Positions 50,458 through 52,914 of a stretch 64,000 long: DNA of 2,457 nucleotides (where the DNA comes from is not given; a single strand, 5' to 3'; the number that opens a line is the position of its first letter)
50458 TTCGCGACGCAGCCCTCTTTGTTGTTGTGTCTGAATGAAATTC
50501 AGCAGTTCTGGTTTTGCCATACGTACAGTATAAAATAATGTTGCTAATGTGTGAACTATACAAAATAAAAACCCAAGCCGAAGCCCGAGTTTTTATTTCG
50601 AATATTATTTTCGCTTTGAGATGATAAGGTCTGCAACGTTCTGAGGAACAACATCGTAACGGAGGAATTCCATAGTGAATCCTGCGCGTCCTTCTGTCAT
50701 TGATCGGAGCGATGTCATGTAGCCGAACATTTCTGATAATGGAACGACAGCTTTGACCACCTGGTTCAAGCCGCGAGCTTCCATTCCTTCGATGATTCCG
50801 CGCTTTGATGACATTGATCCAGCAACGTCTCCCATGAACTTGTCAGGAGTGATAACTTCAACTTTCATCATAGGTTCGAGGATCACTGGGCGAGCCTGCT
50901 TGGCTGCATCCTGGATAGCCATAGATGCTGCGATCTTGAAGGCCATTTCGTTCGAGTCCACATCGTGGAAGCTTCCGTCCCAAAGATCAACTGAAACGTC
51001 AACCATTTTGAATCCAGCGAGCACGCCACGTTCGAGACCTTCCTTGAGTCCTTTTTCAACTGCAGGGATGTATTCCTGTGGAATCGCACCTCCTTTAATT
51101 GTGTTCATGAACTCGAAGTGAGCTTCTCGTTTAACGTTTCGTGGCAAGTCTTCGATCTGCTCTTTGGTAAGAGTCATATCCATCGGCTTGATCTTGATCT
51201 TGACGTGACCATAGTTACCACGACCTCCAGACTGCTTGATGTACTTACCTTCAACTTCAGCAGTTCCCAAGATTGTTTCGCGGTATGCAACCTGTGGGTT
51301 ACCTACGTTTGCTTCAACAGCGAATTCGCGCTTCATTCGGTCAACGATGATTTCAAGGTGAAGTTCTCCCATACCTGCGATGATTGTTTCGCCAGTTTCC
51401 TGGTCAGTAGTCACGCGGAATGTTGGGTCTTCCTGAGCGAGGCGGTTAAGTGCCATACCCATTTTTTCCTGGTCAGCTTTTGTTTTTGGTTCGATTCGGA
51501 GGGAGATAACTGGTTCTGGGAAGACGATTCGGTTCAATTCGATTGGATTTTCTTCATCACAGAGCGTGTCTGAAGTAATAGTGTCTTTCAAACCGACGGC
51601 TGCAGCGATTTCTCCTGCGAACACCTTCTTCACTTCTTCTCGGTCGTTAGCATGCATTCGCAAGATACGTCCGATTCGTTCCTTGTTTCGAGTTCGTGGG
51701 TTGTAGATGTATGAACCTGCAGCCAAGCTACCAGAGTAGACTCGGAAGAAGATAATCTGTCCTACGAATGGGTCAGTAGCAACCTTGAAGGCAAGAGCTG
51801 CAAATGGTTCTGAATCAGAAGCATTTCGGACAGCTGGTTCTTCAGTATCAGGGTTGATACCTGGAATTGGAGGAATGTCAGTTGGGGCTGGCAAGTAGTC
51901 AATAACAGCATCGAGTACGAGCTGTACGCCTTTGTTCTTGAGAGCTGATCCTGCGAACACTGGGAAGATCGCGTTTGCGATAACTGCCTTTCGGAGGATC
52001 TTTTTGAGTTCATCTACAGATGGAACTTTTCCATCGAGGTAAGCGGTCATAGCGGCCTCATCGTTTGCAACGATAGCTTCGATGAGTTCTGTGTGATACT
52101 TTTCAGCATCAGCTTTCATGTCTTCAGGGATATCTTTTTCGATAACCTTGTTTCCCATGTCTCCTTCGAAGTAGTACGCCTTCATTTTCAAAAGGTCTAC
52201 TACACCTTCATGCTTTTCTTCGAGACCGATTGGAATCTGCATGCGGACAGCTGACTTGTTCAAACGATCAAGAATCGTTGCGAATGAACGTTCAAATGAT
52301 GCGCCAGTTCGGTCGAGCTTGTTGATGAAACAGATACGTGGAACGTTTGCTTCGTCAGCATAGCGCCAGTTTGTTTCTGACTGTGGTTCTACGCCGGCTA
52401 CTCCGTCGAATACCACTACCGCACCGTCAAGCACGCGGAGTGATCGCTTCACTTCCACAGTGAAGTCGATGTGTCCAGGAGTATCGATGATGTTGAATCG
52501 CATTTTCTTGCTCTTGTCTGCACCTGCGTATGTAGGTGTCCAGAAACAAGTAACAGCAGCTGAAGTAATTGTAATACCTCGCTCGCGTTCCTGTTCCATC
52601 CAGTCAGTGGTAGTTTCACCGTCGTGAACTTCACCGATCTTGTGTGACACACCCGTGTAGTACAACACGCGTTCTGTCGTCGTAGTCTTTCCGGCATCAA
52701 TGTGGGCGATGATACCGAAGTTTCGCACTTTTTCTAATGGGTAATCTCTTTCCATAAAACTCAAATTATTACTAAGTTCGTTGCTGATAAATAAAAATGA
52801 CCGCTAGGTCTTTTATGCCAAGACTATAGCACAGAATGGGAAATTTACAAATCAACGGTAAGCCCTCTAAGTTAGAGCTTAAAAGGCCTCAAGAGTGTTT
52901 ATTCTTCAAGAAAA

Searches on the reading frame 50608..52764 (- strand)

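Call 62: search_protein_families(library=pfam, proteins=[window:50608-52764:-], max_evalue=0.00001)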
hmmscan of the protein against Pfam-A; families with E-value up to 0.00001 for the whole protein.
window:50608-52764:- (719 aa): 7 families
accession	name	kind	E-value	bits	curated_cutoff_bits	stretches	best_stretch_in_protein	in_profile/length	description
PF00009.33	GTP_EFTU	-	1.7e-61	207.5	26.5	1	12-292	2-187/188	Elongation factor Tu GTP binding domain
PF03764.24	EFG_IV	-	1.9e-38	131.4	24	1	490-624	1-120/121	Elongation factor G, domain IV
PF14492.12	EFG_III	-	1.3e-34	118.5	27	1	415-488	1-74/75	Elongation Factor G, domain III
PF00679.30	EFG_C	-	2.7e-28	98.3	27.9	1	628-712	2-87/89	Elongation factor G C-terminus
PF03144.31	GTP_EFTU_D2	-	8.2e-17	61.8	30.3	1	335-402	1-73/73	Elongation factor Tu domain 2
PF22042.2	EF-G_D2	-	1.8e-14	54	27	1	320-403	1-83/84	Elongation factor G domain 2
PF16658.11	RF3_C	-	9.6e-07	29.1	40.1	1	423-498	14-89/132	Class II release factor RF3, C-terminal domain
